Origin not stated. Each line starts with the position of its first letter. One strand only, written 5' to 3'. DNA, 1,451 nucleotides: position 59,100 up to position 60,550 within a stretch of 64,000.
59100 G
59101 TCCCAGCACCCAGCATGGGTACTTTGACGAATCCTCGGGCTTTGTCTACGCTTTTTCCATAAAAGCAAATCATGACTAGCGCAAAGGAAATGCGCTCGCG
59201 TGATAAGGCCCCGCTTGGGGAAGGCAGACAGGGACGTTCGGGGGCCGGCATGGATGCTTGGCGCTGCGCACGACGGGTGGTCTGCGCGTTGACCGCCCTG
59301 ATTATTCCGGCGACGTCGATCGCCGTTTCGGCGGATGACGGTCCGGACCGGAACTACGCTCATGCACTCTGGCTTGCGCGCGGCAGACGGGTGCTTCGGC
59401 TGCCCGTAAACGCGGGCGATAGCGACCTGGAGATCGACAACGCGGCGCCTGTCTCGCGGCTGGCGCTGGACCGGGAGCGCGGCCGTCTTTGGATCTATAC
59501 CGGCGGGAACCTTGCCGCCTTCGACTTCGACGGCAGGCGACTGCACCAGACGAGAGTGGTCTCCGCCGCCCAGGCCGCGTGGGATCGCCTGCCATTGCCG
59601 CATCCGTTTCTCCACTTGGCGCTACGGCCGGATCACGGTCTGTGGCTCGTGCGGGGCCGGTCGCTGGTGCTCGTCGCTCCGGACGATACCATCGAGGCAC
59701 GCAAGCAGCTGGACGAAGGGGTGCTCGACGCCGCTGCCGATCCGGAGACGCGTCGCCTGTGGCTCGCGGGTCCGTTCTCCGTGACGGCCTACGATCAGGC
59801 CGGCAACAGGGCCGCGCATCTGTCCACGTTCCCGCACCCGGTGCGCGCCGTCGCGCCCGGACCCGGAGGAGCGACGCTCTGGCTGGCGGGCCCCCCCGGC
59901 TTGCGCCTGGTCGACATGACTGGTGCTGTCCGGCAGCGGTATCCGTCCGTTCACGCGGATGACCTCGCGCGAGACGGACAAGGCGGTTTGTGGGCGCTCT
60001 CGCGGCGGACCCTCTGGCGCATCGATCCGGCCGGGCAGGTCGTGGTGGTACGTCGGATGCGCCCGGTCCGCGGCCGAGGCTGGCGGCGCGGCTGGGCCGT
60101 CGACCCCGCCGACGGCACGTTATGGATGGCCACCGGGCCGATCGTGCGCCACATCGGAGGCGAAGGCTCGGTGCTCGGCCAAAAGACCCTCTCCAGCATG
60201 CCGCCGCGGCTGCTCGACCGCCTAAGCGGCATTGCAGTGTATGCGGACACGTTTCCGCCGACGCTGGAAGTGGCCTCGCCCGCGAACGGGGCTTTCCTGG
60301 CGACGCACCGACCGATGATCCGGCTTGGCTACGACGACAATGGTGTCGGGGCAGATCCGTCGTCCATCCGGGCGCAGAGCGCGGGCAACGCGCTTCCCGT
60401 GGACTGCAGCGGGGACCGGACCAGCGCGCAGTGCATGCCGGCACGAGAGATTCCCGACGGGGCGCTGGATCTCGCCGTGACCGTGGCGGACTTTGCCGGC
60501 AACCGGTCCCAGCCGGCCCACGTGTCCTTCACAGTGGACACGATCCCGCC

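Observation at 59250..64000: Largest gene in the window is invisible in the ORF track: an open-ended >1,580-codon secreted RHS/YD-repeat protein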

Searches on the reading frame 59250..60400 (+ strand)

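Call 35: search_protein_families(library=pfam, proteins=[window:59250-60400:+], max_evalue=10)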
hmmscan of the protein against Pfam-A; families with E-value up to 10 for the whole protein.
window:59250-60400:+ (383 aa): 1 family
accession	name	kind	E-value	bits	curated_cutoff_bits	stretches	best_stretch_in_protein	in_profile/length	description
PF07494.17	Reg_prop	-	0.00047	20.5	20.4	0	237-251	8-22/24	Two component regulator propeller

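Call 59: predict_structure(alignment_id=A4)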
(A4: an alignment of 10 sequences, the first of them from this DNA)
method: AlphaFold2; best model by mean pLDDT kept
length: 309 residues; sequences in the alignment: 10
mean_pLDDT: 83.9   pTM: 0.85
mean pLDDT of the five models: 83.9, 83.3, 81.9, 81.9, 79.2
residues with pLDDT >= 90: 150; 70-90: 115; 50-70: 21; < 50: 23
segments of 3 or more residues with pLDDT < 50: 1-7, 247-250, 288-294, 305-309
pLDDT, mean of each block of 10 residues (from residue 1): 47 86 77 87 87 91 92 88 76 88 92 92 94 92 95 96 91 90 95 94 94 90 92 93 60 80 82 88 68 56 45
secondary structure, 60 per line:
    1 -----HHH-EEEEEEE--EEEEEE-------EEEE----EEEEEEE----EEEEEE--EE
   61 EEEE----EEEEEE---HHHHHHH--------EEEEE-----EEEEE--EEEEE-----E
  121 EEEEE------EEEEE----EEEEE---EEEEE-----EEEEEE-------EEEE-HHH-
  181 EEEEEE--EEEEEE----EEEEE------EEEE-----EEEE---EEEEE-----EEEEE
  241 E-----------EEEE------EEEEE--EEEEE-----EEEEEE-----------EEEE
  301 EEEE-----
elements in order: E10-16 E19-24 E32-35 E40-46 E51-56 E59-64 E69-74 H78-84 E93-97 E103-107 E110-114 E120-125 E132-136 E141-145 E149-153 E159-164 E172-175 E181-186 E189-194 E199-203 E210-213 E219-222 E226-230 E236-241 E253-256 E263-267 E270-274 E280-285 E297-304
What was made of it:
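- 59334..60239 (+): N-terminal 7-bladed beta-propeller (residues ~29-330), specific to this clade, with no Pfam family above threshold. AF2 model pLDDT 83.9, pTM 0.85, ~29 strands (call 59).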

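Call 61: fold_search(model_id=the predicted structure, library=pdb)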
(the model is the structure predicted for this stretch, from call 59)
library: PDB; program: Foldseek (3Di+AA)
matches with E <= 10: 1962; with E <= 0.001: 1695
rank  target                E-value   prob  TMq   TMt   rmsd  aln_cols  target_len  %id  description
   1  6tji_A                3.7e-14  1.00  0.53  0.47   6.4       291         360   13  Crystal structure of the computationally designed Cake10 protein (released 2020-05-06)
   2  8prj                  1.1e-13  1.00  0.63  0.61   5.3       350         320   12  The structure of v31Bagel8 (released 2024-07-24)
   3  6tjh_A                1.3e-13  1.00  0.54  0.48   6.3       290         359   12  Crystal structure of the computationally designed Cake9 protein (released 2020-05-06)
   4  7bid                  1.7e-13  1.00  0.71  0.76   3.9       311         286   16  Crystal structure of v31WRAP-T, a 7-bladed designer protein (released 2021-09-22)
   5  7ax2                  3.0e-13  1.00  0.63  0.62   5.2       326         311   12  Crystal structure of the computationally designed Scone-E protein co-crystallized with STA, form b (released 2021-01-13)
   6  1l0q_A                4.5e-13  1.00  0.72  0.58   2.9       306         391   13  Tandem YVTN beta-propeller and PKD domains from an archaeal surface layer protein (released 2002-11-06)
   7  6tjg                  5.3e-13  1.00  0.62  0.60   4.6       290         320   12  Crystal structure of the computationally designed Cake8 protein (released 2020-05-06)
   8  7bif_A                1.7e-12  1.00  0.65  0.69   4.6       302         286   16  Crystal structure of v22WRAP-T, a 7-bladed designer protein (released 2021-09-22)
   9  7ax0                  3.3e-12  1.00  0.64  0.62   4.3       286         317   12  Crystal structure of the computationally designed Scone-E protein co-crystallized with STA form a (released 2021-06-30)
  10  7awz                  5.6e-12  1.00  0.59  0.59   6.1       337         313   12  Crystal structure of the computationally designed Scone-E protein (released 2021-01-13)
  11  8era_C                1.0e-11  1.00  0.74  0.75   3.6       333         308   11  RMC-5552 in complex with mTORC1 and FKBP12 (released 2022-12-28)
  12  7awy                  1.1e-11  1.00  0.60  0.60   5.3       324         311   12  Crystal structure of the computationally designed Scone-R protein (released 2021-01-13)
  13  5mzh_A                2.1e-11  1.00  0.60  0.47   5.2       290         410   12  Crystal structure of ODA16 from Chlamydomonas reinhardtii (released 2017-03-22)
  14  5xjc_E                2.2e-11  1.00  0.62  0.64   4.4       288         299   14  Cryo-EM structure of the human spliceosome just prior to exon ligation at 3.6 angstrom (released 2017-07-05)
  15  5mzh_B                2.7e-11  1.00  0.59  0.46   5.1       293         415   12  Crystal structure of ODA16 from Chlamydomonas reinhardtii (released 2017-03-22)
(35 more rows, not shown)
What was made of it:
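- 59334..60239 (+): Foldseek best natural hit is the YVTN propeller of an archaeal S-layer protein, 1L0Q (TM 0.72, rmsd 2.9), then YncE and WD40 propellers (call 61).
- The N-terminal propeller plus Ig-like stalk looks like an adhesin, and its best natural fold match is an S-layer propeller (call 61).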
